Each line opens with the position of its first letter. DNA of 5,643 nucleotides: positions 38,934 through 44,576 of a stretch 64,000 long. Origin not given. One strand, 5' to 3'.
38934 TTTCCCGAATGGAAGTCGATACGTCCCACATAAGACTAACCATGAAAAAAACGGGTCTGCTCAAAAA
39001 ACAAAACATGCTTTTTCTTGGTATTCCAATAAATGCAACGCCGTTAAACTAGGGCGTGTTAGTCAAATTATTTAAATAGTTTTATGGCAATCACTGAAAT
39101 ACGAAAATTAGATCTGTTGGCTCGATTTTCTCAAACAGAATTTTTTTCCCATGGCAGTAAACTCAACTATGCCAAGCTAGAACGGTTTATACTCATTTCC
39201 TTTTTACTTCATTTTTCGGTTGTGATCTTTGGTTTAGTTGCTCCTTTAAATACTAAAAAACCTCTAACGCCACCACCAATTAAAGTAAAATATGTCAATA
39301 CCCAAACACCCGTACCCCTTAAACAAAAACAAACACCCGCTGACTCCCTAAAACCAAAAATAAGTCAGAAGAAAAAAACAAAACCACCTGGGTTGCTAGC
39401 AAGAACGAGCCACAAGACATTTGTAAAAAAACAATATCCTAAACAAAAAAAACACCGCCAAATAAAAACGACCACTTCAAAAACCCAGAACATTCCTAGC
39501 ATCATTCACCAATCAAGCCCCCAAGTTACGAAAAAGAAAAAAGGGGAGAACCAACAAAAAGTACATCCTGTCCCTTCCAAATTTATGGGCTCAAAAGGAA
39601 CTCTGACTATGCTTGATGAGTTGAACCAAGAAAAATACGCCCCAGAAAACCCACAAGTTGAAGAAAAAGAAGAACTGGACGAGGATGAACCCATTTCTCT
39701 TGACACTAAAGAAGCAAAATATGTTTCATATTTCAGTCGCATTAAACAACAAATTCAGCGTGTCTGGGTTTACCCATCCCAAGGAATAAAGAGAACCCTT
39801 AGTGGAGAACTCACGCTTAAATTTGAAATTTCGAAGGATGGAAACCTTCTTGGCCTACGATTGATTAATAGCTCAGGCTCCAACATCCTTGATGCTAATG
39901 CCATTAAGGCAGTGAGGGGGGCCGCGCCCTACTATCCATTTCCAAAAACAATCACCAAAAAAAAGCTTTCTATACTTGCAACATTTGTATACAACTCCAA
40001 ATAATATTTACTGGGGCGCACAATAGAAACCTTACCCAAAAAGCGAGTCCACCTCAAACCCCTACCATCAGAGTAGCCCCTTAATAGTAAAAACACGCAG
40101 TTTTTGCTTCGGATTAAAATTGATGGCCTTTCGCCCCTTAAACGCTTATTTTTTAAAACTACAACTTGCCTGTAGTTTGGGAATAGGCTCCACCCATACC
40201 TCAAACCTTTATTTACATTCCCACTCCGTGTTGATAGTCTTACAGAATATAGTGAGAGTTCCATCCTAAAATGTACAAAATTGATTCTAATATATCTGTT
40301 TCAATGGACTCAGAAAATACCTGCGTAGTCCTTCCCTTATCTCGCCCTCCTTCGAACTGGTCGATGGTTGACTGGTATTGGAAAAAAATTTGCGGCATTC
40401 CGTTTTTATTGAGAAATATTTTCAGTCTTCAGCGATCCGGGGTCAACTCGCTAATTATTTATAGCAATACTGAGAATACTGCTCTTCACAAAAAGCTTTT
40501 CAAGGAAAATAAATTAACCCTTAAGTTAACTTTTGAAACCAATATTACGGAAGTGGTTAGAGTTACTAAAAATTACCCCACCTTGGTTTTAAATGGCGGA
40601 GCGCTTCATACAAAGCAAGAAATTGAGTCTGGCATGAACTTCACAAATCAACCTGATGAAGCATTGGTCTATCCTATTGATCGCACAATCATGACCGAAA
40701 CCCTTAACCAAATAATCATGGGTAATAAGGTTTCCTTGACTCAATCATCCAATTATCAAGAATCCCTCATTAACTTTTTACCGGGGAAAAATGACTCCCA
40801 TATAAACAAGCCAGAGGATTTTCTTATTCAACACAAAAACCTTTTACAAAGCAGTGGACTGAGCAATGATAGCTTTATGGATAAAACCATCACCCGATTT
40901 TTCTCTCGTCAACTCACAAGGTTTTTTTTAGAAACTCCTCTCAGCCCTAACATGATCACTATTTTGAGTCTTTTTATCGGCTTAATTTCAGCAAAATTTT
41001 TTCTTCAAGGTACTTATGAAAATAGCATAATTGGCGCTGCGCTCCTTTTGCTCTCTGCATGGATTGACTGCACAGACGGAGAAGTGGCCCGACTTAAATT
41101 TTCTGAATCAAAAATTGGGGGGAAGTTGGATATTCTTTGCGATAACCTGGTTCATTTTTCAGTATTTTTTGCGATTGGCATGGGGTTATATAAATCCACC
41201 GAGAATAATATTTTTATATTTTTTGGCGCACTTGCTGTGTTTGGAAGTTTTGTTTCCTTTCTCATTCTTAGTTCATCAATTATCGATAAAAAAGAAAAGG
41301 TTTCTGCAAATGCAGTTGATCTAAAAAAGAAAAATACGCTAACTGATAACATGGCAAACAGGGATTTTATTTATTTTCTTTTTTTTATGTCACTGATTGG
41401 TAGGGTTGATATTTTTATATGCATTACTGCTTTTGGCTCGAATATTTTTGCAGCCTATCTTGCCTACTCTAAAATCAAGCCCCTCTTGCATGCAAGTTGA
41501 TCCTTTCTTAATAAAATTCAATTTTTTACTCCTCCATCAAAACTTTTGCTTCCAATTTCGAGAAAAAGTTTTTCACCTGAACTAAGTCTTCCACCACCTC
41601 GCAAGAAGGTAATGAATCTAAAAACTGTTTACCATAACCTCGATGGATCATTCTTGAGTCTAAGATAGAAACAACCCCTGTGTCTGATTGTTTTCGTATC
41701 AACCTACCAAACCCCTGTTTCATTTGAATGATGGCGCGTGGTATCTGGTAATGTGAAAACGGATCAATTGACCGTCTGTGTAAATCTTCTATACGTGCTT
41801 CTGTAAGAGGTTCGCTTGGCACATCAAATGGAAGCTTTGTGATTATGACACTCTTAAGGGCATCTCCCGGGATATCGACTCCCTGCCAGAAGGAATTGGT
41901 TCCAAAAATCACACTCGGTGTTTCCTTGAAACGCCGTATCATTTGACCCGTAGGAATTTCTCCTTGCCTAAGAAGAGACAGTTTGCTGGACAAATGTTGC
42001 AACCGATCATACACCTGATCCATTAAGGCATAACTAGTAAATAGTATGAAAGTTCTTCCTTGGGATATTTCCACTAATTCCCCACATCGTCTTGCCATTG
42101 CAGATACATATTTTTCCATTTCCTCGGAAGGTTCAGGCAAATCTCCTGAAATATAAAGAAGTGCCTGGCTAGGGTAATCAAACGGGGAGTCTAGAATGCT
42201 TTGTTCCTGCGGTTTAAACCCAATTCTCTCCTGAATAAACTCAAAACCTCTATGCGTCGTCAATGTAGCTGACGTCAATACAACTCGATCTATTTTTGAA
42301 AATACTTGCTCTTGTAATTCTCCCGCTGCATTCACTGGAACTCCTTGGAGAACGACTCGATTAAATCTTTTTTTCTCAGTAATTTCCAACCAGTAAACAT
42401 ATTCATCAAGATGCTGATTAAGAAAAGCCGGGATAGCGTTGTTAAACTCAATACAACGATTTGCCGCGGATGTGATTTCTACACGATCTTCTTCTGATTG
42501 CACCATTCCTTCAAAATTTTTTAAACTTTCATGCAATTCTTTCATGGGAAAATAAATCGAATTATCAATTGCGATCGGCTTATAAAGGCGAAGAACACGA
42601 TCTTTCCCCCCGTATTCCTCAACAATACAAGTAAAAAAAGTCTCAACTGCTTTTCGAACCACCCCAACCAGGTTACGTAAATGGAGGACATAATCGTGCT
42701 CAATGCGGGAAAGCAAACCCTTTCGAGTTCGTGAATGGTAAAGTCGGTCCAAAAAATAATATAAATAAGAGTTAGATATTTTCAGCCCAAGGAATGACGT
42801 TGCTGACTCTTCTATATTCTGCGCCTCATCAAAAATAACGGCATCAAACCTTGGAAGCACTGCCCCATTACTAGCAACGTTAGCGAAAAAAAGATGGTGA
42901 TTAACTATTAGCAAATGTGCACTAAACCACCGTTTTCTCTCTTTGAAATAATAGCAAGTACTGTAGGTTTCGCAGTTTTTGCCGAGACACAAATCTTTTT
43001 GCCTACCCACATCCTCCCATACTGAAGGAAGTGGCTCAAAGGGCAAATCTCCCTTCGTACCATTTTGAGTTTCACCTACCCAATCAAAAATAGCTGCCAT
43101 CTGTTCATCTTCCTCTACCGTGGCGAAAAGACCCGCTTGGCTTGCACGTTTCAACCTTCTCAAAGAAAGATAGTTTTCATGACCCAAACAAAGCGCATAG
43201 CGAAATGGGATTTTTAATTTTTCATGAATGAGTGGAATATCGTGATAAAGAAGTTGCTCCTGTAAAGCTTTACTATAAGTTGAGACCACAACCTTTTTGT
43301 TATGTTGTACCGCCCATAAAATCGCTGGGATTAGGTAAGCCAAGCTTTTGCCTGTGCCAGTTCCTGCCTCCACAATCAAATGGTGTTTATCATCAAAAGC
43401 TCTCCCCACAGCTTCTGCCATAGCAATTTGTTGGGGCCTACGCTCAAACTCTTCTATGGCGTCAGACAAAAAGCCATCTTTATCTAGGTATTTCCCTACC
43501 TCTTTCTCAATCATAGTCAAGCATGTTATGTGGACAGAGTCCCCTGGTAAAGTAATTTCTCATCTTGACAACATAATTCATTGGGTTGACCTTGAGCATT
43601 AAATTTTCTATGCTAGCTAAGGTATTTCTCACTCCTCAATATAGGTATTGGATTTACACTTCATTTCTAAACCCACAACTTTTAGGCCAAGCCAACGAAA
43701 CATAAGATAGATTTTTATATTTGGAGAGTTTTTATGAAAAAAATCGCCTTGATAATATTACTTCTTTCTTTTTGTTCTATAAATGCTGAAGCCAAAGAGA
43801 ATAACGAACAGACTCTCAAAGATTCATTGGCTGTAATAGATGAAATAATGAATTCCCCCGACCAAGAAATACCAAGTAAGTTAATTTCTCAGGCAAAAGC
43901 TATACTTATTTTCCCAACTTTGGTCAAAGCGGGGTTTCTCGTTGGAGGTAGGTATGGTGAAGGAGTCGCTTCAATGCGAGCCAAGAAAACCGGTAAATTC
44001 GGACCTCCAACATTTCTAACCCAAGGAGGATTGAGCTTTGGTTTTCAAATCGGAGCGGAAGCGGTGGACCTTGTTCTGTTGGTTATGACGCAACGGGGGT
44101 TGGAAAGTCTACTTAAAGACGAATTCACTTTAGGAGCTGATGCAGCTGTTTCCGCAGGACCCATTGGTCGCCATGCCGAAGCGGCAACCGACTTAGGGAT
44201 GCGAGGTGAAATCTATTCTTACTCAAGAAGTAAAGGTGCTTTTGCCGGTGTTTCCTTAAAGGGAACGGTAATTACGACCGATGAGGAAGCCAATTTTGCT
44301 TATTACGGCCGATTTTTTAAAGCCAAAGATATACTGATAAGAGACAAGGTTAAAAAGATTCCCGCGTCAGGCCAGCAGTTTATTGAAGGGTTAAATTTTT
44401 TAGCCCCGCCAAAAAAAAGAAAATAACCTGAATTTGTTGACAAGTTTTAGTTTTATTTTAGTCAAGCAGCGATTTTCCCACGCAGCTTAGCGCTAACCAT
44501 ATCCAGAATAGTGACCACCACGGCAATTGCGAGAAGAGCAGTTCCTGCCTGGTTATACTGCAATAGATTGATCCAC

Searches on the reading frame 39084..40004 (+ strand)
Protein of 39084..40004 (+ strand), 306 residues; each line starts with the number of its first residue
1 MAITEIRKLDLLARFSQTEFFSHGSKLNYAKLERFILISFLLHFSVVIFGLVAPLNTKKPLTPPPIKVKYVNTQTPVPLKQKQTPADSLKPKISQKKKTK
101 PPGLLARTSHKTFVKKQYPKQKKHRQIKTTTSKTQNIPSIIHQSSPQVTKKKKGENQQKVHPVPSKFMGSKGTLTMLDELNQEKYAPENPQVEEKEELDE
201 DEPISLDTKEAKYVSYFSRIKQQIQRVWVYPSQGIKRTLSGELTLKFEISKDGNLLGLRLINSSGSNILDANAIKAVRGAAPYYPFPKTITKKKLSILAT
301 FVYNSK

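Call 10: search_protein_families(library=pfam, proteins=[window:39084-40004:+], max_evalue=0.001)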
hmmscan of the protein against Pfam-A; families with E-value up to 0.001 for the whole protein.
window:39084-40004:+ (306 aa): 2 families
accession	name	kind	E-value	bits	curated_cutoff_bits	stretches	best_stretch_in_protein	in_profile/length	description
PF03544.19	TonB_C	-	2.2e-14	54.1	24.6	1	229-304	4-78/79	Gram-negative bacterial TonB protein C-terminal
PF13103.11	TonB_2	-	1.6e-09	38.2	22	1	215-301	3-85/85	TonB C terminal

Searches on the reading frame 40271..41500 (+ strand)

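Call 10: search_protein_families(library=pfam, proteins=[window:40271-41500:+], max_evalue=0.001)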
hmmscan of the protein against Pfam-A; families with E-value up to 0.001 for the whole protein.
window:40271-41500:+ (409 aa): 1 family
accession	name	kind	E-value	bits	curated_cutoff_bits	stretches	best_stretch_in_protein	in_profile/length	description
PF01066.26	CDP-OH_P_transf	-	6.8e-12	46.5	22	1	225-353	3-120/152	CDP-alcohol phosphatidyltransferase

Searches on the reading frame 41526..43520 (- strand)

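Call 10: search_protein_families(library=pfam, proteins=[window:41526-43520:-], max_evalue=0.001)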
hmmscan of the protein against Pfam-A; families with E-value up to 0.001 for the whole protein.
window:41526-43520:- (664 aa): 4 families
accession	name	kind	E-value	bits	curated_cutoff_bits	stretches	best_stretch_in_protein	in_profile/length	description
PF13307.12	Helicase_C_2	-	1.4e-41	142.8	25.3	1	481-639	3-169/170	Helicase C-terminal domain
PF00270.35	DEAD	-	5e-13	49.6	26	1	30-106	4-76/167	DEAD/DEAH box helicase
PF06733.21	DEAD_2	-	2e-06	28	21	1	181-252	98-171/172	DEAD_2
PF04851.21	ResIII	-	3.2e-05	24.3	22.5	0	26-91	3-70/164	Type III restriction enzyme, res subunit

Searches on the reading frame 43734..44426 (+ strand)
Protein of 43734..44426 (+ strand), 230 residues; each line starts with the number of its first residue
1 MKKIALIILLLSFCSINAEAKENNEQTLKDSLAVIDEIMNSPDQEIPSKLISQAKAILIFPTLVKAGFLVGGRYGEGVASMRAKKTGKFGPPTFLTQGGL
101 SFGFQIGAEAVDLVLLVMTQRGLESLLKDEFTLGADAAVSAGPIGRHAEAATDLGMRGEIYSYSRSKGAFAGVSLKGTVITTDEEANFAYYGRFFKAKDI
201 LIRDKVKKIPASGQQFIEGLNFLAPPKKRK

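Call 10: search_protein_families(library=pfam, proteins=[window:43734-44426:+], max_evalue=0.001)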
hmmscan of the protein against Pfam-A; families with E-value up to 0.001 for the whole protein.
window:43734-44426:+ (230 aa): 1 family
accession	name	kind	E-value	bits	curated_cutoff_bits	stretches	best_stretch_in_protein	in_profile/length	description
PF04366.17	Ysc84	-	7.6e-38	129.6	25.1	1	99-218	2-122/127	Las17-binding protein actin regulator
